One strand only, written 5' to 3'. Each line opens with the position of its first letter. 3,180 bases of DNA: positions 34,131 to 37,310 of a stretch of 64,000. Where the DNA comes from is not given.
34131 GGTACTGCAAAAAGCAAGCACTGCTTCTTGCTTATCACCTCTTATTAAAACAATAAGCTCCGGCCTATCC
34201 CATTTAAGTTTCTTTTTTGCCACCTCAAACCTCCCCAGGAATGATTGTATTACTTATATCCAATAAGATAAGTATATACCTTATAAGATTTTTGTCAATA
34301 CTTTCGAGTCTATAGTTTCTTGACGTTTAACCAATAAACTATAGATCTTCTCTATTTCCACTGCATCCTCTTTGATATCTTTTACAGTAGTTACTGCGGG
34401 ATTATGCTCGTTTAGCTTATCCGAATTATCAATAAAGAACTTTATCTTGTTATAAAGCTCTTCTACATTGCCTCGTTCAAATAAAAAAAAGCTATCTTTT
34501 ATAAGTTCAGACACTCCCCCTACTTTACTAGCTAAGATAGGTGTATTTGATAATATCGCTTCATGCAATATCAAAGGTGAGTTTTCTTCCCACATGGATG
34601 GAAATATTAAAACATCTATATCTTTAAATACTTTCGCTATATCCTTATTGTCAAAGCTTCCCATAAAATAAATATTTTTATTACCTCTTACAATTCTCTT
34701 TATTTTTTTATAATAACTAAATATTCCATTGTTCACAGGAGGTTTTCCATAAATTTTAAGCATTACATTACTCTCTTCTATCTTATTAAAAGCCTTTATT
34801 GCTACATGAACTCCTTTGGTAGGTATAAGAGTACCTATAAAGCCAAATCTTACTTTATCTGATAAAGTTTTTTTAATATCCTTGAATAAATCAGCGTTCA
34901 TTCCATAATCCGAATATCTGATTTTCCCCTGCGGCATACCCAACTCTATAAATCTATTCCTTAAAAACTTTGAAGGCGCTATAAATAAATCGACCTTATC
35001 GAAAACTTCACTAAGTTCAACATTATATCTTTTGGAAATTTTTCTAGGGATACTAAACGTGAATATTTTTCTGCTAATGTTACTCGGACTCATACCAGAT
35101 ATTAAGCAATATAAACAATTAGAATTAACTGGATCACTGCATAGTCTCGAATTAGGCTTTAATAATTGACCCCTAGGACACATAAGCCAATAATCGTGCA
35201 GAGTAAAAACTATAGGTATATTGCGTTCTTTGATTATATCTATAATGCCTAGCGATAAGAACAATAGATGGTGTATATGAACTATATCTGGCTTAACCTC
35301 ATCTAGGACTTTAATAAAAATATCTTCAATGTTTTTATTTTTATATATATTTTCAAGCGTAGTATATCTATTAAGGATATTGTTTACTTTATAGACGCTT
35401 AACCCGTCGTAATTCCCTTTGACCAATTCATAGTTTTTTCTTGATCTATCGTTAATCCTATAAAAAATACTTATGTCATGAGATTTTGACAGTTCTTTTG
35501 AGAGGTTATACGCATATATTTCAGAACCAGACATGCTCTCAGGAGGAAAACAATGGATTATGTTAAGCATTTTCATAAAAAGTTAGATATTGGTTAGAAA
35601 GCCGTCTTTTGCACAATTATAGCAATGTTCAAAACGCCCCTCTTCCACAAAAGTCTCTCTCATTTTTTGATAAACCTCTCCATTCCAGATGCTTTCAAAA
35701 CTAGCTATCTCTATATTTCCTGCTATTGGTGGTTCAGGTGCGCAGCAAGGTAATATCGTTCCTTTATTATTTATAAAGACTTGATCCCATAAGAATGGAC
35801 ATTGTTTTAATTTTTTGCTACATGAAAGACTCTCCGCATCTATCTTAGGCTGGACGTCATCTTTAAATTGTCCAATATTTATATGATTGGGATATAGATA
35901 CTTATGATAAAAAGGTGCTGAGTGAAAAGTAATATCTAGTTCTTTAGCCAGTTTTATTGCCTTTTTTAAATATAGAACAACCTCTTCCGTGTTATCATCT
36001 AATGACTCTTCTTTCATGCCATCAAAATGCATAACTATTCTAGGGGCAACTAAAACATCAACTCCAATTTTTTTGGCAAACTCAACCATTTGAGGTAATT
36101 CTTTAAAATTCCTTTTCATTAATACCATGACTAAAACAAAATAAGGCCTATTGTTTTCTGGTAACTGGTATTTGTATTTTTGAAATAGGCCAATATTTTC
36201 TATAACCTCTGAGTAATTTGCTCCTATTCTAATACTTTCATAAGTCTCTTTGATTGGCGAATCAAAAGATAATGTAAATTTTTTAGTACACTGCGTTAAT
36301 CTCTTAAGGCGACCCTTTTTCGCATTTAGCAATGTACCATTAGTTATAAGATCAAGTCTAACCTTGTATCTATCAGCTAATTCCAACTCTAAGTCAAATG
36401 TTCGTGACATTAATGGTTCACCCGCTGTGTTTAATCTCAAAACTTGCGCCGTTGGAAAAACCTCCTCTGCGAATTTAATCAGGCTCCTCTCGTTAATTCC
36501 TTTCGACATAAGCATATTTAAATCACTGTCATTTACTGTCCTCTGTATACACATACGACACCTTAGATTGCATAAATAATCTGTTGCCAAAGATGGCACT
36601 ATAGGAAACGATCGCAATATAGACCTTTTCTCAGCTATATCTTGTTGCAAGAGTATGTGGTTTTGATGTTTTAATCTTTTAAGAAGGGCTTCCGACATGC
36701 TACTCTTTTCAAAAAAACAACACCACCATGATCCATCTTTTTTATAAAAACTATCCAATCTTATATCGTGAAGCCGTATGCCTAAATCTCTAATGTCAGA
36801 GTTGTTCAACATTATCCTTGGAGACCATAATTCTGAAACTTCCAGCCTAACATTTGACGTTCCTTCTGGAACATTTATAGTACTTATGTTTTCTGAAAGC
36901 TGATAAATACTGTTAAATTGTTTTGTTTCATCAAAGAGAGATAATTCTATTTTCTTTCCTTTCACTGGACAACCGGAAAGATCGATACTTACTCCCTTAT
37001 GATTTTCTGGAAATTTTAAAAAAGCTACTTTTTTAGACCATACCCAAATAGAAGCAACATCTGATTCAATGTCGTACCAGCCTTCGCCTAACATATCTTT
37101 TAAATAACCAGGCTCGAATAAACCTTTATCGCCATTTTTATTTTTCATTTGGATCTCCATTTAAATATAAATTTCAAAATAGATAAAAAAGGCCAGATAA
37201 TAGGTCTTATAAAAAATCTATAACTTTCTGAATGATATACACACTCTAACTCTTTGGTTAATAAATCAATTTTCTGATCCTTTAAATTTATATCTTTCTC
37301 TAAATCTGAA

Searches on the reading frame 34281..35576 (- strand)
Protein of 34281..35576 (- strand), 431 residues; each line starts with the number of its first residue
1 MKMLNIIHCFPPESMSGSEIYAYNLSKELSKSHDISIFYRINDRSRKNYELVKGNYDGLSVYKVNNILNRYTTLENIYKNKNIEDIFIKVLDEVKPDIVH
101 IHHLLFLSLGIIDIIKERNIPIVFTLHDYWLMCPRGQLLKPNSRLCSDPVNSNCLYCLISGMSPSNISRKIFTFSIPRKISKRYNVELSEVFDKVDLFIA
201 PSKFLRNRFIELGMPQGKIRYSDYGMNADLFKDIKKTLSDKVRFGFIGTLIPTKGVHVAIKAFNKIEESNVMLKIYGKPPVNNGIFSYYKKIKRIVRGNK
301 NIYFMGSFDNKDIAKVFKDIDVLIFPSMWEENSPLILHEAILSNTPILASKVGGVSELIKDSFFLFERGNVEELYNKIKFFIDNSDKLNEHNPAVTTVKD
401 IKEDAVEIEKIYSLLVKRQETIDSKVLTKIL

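Call 6: search_protein_families(library=ncbifam, max_evalue=1, proteins=[window:34281-35576:-])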
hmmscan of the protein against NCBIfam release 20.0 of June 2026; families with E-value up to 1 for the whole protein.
window:34281-35576:- (431 aa): 27 families (the best 25 are shown)
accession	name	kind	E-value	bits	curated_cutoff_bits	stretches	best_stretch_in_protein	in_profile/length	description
TIGR04063.1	stp3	hypoth_equivalog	2.5e-19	69.5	442.05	2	189-397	152-377/397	TIGR04063 family PEP-CTERM/XrtA system glycosyltransferase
NF047684.1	TeichurnBiosyTuaC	equivalog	2.7e-15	56.2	550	1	239-406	217-380/391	teichuronic acid biosynthesis protein TuaC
NF012028.0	PRK15484.1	subfamily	1.1e-12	47.8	618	1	191-389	136-349/380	lipopolysaccharide N-acetylglucosaminyltransferase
NF041010.1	glycosy_Agl16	equivalog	8.2e-12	44.6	575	1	191-397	130-333/352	glycosylation protein Agl16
TIGR03088.1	stp2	hypoth_equivalog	6.4e-11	41.9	409.05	1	239-392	192-346/374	TIGR03088 family PEP-CTERM/XrtA system glycosyltransferase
TIGR03999.1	thiol_BshA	equivalog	1.2e-10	40.9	273.7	1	249-397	207-352/375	N-acetyl-alpha-D-glucosaminyl L-malate synthase BshA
TIGR04005.1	wcaL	equivalog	1.4e-10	40.6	537.6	1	178-406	158-390/406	colanic acid biosynthesis glycosyltransferase WcaL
TIGR02149.1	glgA_Coryne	subfamily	5e-10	39.1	302.4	1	244-362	207-325/391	glycogen synthase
NF041876.1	EPS_EpsE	equivalog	1.8e-09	37.4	400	1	240-388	213-365/389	exopolysaccharide biosynthesis GT4 family glycosyltransferase EpsE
NF038298.1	EPS_HpsO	equivalog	3.3e-09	36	575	1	239-389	199-357/388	hormogonium polysaccharide biosynthesis glycosyltransferase HpsO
NF053513.1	Gtran_IagA_BgsA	equivalog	4.6e-09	35.7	460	1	247-415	167-331/333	LTA glycolipid anchor biosynthesis glycosyltransferase, IagA/BgsA family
NF049987.1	DaglGlyslTfaseDgs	equivalog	5e-09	35.5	500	1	173-419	80-331/332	processive diacylglycerol alpha-glucosyltransferase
TIGR04157.1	glyco_rSAM_CFB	subfamily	1.1e-08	34.5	400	1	237-364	216-344/406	TIGR04157 family glycosyltransferase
NF038011.1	PelF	equivalog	1.1e-07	31.3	100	1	192-360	255-423/489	GT4 family glycosyltransferase PelF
NF038255.1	exopoly_VpsD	equivalog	1.1e-07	31.1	300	1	231-357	191-319/381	VpsD family glycosyltransferase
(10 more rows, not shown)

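Call 7: search_protein_families(library=pfam, max_evalue=0.1, proteins=[window:34281-35576:-])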
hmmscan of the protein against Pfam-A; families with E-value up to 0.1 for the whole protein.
window:34281-35576:- (431 aa): 7 families
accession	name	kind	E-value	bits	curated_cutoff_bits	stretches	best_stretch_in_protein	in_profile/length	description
PF00534.26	Glycos_transf_1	-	3.8e-25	88.8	26.4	1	238-389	12-163/172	Glycosyl transferases group 1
PF13692.12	Glyco_trans_1_4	-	9.6e-22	78.2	27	1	243-383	3-141/142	Glycosyl transferases group 1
PF13439.12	Glyco_transf_4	-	5.2e-18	66.1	28.5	1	16-220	2-160/170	Glycosyltransferase Family 4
PF13579.12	Glyco_trans_4_4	-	7.2e-08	33.4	29.7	1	17-141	2-115/158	Glycosyl transferase 4-like domain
PF20706.3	GT4-conflict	-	4.7e-05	23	26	1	240-362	196-323/385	Family 4 Glycosyltransferase in conflict systems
PF13477.12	Glyco_trans_4_2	-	0.0025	18.4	23.4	1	17-129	8-111/139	Glycosyl transferase 4-like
PF22339.1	YgxA-like_sub_bind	-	0.015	16.1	27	0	392-427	52-87/100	YgxA-like substrate binding domain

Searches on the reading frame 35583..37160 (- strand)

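Call 6: search_protein_families(library=ncbifam, max_evalue=1, proteins=[window:35583-37160:-])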
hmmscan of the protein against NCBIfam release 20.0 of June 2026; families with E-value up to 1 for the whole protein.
window:35583-37160:- (525 aa): 30 families (the best 25 are shown)
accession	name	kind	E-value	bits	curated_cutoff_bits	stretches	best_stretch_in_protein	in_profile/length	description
TIGR04317.1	W_rSAM_matur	equivalog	2.1e-23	83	380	1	197-404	14-213/349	tungsten cofactor oxidoreductase radical SAM maturase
TIGR04311.1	rSAM_Geo_metal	subfamily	1.7e-22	80.1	400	2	196-410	12-223/423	radical SAM/SPASM family putative metalloenzyme maturase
NF033640.1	N_Twi_rSAM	subfamily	2.5e-20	73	170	2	453-519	4-72/398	twitch domain-containing radical SAM protein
TIGR04545.1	rSAM_ahbD_hemeb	equivalog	6.5e-14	52.1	500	1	197-513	10-308/339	heme b synthase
NF038283.1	viperin_w_prok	equivalog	3.8e-12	45.9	180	1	197-311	12-126/281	viperin family antiviral radical SAM protein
TIGR04053.2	TIGR04053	equivalog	5.6e-12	45.6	395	1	197-513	18-335/366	TIGR04053 family radical SAM/SPASM domain-containing protein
TIGR04250.1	SCM_rSAM_ScmE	equivalog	5.6e-12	45.2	400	1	197-521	13-322/358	SynChlorMet cassette radical SAM/SPASM protein ScmE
TIGR04163.1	rSAM_cobopep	equivalog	5.3e-11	41.9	375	1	137-401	13-276/428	peptide-modifying radical SAM enzyme CbpB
NF045574.1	sacti_mat_StsB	exception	1.5e-10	40.6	625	2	196-368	105-262/466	StsB family radical SAM/SPASM domain sactipeptide maturase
TIGR02666.1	moaA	equivalog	3.3e-10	39.4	284.05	1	197-372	20-190/336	GTP 3',8-cyclase MoaA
NF050035.1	rSAM_WgK_link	exception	8.6e-10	38.1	650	1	186-517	8-335/367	radical SAM/SPASM peptide maturase WgkB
TIGR04321.1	spiroSPASM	subfamily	1.7e-09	36.9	250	1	157-371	201-414/510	spiro-SPASM protein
TIGR03961.1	rSAM_PTO1314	hypoth_equivalog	2.4e-09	36.9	306.05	1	183-415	19-227/332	PTO1314 family radical SAM protein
TIGR02668.1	moaA_archaeal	equivalog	1.2e-08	34.4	325.25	1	196-369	19-181/303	GTP 3',8-cyclase MoaA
NF001199.0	PRK00164.2-1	equivalog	5.5e-08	32.3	231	1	196-367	21-180/308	GTP 3',8-cyclase MoaA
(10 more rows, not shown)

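Call 7: search_protein_families(library=pfam, max_evalue=0.1, proteins=[window:35583-37160:-])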
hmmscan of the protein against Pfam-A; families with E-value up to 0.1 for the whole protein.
window:35583-37160:- (525 aa): 3 families
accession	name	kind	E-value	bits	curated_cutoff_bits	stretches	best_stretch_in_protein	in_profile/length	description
PF13186.11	SPASM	-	3.2e-12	47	21.5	1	454-516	1-66/67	Iron-sulfur cluster-binding domain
PF04055.27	Radical_SAM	-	7.9e-10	39.6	29.5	1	197-362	7-166/166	Radical SAM superfamily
PF12978.13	DUF3862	-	0.057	13.8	25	0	295-324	79-109/159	Domain of Unknown Function with PDB structure (DUF3862)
